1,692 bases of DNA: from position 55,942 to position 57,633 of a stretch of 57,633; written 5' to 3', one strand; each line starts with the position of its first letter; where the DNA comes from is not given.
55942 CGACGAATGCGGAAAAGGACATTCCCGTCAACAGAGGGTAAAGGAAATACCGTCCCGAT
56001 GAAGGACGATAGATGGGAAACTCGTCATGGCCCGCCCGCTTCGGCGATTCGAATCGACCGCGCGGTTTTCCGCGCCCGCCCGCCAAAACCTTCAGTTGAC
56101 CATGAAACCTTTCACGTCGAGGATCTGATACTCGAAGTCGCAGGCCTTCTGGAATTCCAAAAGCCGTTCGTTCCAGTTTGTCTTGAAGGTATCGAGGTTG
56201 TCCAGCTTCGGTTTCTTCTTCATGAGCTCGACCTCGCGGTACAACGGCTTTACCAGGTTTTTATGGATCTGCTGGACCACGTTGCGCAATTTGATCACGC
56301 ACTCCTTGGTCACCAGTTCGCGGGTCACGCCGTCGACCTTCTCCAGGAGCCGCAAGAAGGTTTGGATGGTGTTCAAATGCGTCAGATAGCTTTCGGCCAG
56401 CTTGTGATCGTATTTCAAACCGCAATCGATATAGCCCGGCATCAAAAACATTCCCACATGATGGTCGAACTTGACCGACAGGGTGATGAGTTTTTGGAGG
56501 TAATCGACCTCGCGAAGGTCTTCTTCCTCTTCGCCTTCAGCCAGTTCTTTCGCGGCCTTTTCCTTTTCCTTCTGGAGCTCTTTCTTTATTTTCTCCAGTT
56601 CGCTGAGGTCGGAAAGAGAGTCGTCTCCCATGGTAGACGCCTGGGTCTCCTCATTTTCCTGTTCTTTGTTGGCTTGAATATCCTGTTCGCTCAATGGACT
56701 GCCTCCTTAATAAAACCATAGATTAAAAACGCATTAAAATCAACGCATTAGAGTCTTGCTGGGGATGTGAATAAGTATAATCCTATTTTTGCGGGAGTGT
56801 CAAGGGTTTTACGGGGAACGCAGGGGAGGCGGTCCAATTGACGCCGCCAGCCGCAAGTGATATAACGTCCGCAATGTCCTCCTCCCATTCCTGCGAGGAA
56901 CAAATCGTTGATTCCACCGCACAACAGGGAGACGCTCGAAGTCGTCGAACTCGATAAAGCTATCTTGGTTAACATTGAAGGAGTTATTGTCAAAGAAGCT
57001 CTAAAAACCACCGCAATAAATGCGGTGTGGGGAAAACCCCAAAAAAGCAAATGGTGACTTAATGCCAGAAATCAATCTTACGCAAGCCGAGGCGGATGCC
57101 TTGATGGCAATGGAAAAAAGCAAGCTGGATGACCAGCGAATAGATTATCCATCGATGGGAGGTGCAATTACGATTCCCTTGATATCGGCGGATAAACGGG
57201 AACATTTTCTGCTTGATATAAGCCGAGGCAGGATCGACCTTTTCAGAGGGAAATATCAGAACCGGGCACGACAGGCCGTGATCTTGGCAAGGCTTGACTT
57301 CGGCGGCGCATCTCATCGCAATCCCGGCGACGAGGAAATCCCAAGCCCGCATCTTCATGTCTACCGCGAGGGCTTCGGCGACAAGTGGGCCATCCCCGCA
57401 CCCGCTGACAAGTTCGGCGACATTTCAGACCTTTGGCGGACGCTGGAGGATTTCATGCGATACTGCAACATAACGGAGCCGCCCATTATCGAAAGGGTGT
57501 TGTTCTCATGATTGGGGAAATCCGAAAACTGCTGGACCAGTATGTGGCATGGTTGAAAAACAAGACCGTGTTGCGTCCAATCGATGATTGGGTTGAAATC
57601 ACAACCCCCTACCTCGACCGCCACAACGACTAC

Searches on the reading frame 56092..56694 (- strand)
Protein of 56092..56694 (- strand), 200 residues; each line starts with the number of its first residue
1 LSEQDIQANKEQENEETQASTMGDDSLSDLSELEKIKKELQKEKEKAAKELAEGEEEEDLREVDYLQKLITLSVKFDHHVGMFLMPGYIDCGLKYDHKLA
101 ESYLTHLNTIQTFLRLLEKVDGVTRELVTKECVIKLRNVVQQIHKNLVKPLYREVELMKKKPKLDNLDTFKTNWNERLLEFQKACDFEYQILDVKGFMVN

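Call 4: search_protein_families(library=pfam, proteins=[window:56092-56694:-], max_evalue=0.01)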
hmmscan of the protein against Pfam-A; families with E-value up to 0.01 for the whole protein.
window:56092-56694:- (200 aa): 0 families

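Call 25: search_protein_families(library=ncbifam, proteins=[window:56092-56694:-], max_evalue=0.01)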
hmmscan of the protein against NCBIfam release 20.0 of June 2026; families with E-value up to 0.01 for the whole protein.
window:56092-56694:- (200 aa): 0 families

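Call 54: search_protein_families(library=padloc, proteins=[window:56092-56694:-], max_evalue=0.01)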
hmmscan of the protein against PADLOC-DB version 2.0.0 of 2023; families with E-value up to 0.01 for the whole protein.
window:56092-56694:- (200 aa): 0 families

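Call 55: search_solved_structures(query=window:56092-56694:-, max_evalue=1)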
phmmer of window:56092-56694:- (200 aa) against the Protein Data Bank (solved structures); distinct sequences matched with E-value up to 1: 7.
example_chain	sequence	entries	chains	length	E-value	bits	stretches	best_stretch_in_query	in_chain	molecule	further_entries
2w12_A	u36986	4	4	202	0.12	15.4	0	85-126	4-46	ZINC METALLOPROTEINASE BAP1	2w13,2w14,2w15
4zvc_A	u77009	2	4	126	0.15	15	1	51-155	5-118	Diguanylate cyclase DosC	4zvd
1nd1_A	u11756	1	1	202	0.16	14.9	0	85-126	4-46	BaP1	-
8j8p_R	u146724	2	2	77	0.22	14.5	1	30-98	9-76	RTF1-like protein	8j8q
8oyx_A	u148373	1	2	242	0.22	14.5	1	16-135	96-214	De novo designed soluble GPCR-like protein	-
4q1l_A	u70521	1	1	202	0.79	12.6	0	85-135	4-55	Snake venom metalloproteinase leucurolysin-A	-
4yo7_A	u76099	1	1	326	0.94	12.4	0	53-110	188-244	Sugar ABC transporter (Sugar-binding protein)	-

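Call 68: find_homologous_proteins(query=window:56092-56694:-, max_evalue=0.001)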
Query window:56092-56694:- (200 aa): 952 proteins with E <= 0.001 among 1297 candidates; the best 120 are listed.
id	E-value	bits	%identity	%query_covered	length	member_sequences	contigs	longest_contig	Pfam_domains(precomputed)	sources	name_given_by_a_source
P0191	6.5e-124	429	100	100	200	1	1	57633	-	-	-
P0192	3.1e-121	420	98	100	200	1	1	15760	-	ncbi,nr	ncbi:MAG: hypothetical protein HY579_02450 [Nitrospinae bacterium]|nr:hypothetical protein [Nitrospi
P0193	4.7e-117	406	95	100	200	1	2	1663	-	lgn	-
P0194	4.7e-117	406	96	100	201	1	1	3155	-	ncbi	-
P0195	2.2e-111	388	88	100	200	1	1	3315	-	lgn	-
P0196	8.6e-102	356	80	100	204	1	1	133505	-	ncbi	-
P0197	6.5e-101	354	83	100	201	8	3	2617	-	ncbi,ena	-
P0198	1.3e-100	353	85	92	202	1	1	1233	-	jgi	-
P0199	2.0e-99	349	80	100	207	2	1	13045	-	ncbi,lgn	-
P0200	9.6e-99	347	80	100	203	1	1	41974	-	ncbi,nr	ncbi:hypothetical protein UR09_00570 [Candidatus Nitromaritima sp. SCGC AAA799-A02]|nr:hypothetical 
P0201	7.0e-98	344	83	100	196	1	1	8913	-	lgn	-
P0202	1.6e-97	343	83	100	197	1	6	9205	-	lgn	-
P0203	1.8e-97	342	83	100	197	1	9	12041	-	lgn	-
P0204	6.8e-97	341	80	100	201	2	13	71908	-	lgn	-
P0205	2.0e-96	339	80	100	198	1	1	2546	-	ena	-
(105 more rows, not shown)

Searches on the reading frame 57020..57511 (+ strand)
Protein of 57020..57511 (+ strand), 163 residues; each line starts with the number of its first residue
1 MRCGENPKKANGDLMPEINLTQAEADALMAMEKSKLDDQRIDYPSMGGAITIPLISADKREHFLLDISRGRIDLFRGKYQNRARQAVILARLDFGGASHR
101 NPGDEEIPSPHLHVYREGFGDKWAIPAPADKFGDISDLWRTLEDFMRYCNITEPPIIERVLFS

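Call 4: search_protein_families(library=pfam, proteins=[window:57020-57511:+], max_evalue=0.01)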
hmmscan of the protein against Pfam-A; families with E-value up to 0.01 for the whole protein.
window:57020-57511:+ (163 aa): 1 family
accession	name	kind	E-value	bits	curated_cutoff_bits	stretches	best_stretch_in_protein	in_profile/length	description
PF22398.1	DUF6978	-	2.4e-45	154.5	29.6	1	20-151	1-133/133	Family of unknown function (DUF6978)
